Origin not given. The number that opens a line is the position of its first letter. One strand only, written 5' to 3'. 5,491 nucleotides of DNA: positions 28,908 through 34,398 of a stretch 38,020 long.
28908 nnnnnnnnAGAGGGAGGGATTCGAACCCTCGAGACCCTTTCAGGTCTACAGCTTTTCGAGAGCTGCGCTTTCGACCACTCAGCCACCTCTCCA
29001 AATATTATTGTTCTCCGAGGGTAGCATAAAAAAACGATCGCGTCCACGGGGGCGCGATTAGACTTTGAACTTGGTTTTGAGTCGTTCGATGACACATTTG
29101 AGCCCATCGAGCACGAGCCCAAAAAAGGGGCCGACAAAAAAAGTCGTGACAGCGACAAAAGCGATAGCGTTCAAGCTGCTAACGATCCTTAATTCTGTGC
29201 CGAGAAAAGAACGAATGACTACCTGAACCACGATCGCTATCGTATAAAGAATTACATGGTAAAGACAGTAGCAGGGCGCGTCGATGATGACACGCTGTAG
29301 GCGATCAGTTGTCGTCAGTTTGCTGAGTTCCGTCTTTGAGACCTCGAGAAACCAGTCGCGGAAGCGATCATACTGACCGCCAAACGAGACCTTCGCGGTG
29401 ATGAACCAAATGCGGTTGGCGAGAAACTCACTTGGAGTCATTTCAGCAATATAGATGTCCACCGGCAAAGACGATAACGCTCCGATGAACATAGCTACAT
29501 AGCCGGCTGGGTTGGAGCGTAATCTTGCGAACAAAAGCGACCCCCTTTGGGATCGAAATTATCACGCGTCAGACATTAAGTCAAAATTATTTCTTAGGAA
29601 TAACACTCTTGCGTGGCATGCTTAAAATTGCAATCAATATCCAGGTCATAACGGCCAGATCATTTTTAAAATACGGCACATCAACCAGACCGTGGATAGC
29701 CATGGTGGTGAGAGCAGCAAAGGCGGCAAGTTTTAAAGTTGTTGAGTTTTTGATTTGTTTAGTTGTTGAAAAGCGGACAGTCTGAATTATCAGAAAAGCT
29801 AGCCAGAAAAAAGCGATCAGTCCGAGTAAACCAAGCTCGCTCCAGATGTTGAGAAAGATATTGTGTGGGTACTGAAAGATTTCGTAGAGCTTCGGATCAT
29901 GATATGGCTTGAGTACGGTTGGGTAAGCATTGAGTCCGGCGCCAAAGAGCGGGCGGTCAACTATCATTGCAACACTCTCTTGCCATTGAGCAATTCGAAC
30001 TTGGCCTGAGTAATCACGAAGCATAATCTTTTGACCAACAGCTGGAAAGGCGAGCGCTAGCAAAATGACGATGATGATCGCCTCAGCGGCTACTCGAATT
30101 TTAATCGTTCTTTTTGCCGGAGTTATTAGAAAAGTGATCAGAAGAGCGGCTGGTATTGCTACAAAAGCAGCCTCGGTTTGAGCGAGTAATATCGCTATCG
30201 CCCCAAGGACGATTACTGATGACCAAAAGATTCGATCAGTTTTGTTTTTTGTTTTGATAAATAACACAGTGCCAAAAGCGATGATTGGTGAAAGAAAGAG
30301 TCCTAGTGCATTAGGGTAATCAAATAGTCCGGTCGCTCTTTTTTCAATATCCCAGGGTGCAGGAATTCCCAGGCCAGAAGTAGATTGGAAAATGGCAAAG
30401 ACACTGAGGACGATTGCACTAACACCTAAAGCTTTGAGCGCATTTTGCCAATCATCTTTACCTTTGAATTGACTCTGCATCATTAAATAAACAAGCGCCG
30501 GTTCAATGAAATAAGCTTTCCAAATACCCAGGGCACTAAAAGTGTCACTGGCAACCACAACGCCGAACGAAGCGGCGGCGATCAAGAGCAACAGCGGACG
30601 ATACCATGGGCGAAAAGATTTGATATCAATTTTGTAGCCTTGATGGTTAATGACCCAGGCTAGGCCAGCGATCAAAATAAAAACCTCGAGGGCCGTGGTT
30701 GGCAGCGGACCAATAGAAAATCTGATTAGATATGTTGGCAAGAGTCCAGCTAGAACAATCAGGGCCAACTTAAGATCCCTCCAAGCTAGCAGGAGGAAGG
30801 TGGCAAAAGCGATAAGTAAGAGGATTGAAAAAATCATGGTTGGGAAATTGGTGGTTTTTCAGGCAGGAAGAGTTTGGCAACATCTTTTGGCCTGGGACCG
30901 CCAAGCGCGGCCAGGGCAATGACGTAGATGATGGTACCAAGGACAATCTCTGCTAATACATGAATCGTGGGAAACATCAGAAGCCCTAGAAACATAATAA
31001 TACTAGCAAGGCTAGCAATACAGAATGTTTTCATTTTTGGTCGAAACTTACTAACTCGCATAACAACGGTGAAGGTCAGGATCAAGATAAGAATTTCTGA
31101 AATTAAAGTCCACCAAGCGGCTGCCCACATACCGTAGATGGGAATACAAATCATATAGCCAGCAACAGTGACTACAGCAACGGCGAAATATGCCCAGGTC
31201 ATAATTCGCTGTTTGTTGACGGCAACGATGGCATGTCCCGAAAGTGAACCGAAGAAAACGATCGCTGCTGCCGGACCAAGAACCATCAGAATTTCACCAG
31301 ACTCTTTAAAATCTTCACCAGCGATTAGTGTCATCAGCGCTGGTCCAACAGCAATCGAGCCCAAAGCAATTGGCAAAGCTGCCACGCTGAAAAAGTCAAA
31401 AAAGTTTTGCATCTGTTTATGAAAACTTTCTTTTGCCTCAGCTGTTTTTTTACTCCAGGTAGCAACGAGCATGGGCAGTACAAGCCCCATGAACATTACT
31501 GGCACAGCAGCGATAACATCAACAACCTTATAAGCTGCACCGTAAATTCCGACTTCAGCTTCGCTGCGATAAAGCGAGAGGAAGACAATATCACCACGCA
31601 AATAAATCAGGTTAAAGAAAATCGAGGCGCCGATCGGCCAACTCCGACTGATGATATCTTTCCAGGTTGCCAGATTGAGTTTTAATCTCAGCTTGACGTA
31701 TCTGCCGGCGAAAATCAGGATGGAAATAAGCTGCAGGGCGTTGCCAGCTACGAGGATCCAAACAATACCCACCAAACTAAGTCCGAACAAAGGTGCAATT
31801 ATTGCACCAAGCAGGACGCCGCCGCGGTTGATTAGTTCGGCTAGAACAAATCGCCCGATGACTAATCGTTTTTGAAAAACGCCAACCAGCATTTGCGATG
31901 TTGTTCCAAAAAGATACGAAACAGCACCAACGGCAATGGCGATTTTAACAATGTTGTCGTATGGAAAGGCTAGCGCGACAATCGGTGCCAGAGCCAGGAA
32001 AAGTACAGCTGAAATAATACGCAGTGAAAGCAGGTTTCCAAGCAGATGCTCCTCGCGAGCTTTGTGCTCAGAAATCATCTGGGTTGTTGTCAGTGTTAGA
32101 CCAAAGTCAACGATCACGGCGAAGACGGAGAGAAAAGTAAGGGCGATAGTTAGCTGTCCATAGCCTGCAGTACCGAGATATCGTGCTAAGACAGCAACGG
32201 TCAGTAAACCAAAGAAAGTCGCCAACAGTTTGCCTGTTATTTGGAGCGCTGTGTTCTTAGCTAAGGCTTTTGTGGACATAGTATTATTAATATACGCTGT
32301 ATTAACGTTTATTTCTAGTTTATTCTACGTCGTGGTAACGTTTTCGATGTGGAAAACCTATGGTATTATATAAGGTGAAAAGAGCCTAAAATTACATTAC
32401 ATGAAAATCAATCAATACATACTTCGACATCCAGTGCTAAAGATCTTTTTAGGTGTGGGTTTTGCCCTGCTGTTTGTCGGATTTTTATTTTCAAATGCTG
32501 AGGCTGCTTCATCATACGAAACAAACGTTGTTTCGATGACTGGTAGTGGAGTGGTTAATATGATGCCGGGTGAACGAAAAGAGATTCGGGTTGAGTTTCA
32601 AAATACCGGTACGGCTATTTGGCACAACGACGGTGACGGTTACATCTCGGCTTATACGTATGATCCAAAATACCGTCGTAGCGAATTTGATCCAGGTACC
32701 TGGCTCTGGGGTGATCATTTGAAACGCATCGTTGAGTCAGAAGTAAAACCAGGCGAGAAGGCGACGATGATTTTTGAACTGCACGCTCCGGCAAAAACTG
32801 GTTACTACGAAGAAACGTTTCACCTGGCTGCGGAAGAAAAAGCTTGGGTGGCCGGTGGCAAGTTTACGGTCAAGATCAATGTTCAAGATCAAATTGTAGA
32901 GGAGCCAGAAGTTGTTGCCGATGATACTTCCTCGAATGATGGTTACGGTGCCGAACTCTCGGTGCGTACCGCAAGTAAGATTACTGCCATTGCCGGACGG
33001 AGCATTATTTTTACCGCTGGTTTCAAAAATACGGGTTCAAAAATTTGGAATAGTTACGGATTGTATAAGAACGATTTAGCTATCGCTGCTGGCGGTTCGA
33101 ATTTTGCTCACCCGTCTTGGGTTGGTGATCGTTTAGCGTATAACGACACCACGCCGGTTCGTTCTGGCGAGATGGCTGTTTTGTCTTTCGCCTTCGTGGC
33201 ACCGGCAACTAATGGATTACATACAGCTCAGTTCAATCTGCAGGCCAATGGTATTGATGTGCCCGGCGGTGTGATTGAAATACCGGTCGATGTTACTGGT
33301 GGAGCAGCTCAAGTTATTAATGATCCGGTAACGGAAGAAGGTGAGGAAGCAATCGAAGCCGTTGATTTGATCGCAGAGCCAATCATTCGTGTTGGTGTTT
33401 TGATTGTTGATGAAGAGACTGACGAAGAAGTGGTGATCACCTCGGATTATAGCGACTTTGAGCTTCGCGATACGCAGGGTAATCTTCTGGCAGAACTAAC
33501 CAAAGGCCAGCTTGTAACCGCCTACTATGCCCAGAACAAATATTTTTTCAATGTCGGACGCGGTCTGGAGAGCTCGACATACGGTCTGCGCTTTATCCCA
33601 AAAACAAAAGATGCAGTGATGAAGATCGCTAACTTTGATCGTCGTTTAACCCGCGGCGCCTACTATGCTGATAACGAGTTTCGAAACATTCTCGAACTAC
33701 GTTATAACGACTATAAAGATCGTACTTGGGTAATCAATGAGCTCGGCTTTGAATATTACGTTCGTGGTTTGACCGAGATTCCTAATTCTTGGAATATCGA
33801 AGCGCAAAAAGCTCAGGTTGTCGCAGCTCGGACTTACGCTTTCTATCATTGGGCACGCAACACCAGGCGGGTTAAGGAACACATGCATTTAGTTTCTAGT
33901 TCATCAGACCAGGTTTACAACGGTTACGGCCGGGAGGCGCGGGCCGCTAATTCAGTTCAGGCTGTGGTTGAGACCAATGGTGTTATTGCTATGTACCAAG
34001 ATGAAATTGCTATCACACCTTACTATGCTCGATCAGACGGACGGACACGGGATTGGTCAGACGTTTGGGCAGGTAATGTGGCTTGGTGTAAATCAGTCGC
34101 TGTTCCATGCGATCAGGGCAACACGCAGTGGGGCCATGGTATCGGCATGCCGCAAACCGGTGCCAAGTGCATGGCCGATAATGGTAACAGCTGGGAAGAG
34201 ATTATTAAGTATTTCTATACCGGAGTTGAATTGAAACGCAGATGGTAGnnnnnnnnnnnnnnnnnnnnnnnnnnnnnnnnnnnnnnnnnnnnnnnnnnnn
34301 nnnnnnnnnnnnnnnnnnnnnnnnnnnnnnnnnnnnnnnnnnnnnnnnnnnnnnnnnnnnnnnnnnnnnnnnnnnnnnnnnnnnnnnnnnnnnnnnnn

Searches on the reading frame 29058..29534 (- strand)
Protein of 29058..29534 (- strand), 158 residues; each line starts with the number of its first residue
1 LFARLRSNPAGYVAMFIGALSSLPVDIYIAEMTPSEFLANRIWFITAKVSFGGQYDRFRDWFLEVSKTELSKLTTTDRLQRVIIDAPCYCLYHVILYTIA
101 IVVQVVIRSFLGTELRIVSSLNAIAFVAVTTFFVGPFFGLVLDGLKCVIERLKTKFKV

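Call 7: search_protein_families(library=pfam, proteins=[window:29058-29534:-], max_evalue=0.001)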
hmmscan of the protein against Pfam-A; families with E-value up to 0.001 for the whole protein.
window:29058-29534:- (158 aa): 1 family
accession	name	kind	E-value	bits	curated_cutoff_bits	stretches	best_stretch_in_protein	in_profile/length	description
PF06610.18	AlaE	-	9e-08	32.7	25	1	4-143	5-132/141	L-alanine exporter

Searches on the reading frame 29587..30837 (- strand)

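Call 7: search_protein_families(library=pfam, proteins=[window:29587-30837:-], max_evalue=0.001)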
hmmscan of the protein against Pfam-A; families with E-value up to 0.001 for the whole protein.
window:29587-30837:- (416 aa): 1 family
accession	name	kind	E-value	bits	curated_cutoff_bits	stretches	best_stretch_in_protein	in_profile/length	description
PF04932.20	Wzy_C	-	5.5e-22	78.6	31.7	1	208-344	2-149/149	O-Antigen ligase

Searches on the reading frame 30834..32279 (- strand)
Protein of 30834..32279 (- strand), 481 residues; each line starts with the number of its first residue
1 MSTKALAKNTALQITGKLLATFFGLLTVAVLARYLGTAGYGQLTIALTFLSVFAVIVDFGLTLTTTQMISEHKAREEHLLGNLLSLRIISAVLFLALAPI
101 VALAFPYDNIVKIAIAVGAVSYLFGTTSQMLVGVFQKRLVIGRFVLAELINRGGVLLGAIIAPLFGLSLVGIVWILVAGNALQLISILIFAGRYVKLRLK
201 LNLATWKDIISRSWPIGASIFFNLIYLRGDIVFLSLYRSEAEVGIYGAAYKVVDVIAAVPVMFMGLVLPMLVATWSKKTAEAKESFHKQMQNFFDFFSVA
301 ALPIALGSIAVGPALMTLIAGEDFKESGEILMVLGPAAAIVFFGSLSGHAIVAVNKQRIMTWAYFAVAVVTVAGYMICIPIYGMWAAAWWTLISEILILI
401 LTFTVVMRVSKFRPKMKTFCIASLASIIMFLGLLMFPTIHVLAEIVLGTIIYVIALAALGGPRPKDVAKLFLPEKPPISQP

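Call 5: search_protein_families(library=pfam, proteins=[window:30834-32279:-], max_evalue=0.001)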
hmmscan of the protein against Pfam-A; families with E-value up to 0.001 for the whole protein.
window:30834-32279:- (481 aa): 2 families
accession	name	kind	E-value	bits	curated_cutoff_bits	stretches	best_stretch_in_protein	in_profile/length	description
PF01943.22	Polysacc_synt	-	1.5e-28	100.5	28.2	1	6-273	1-272/274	Polysaccharide biosynthesis protein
PF13440.11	Polysacc_synt_3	-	7.1e-22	78.4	23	1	30-327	1-291/293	Polysaccharide biosynthesis protein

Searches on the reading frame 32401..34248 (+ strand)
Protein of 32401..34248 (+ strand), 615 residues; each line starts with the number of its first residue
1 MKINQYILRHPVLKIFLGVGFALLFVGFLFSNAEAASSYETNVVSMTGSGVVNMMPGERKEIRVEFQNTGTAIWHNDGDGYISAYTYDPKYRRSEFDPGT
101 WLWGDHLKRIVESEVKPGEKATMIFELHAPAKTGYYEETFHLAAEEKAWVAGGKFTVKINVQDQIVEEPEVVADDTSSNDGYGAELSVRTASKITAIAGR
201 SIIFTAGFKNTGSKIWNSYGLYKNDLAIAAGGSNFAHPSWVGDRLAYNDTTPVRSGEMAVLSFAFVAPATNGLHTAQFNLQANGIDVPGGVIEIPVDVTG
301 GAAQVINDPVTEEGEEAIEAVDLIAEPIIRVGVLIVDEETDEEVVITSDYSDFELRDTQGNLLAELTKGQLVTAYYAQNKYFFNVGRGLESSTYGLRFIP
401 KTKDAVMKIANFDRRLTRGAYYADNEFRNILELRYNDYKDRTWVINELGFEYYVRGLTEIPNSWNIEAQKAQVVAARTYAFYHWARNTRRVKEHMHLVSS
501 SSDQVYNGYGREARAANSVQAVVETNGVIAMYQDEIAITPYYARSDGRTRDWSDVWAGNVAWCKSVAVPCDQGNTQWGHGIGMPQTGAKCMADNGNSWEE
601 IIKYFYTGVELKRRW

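Call 5: search_protein_families(library=pfam, proteins=[window:32401-34248:+], max_evalue=0.001)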
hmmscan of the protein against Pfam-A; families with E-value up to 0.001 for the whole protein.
window:32401-34248:+ (615 aa): 2 families
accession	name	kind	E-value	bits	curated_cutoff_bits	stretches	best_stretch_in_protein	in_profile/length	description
PF08486.15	SpoIID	-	4.2e-17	63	23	1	439-532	2-97/97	Stage II sporulation protein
PF16158.11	N_BRCA1_IG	-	4.2e-08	34.1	28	1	65-161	19-108/108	Ig-like domain from next to BRCA1 gene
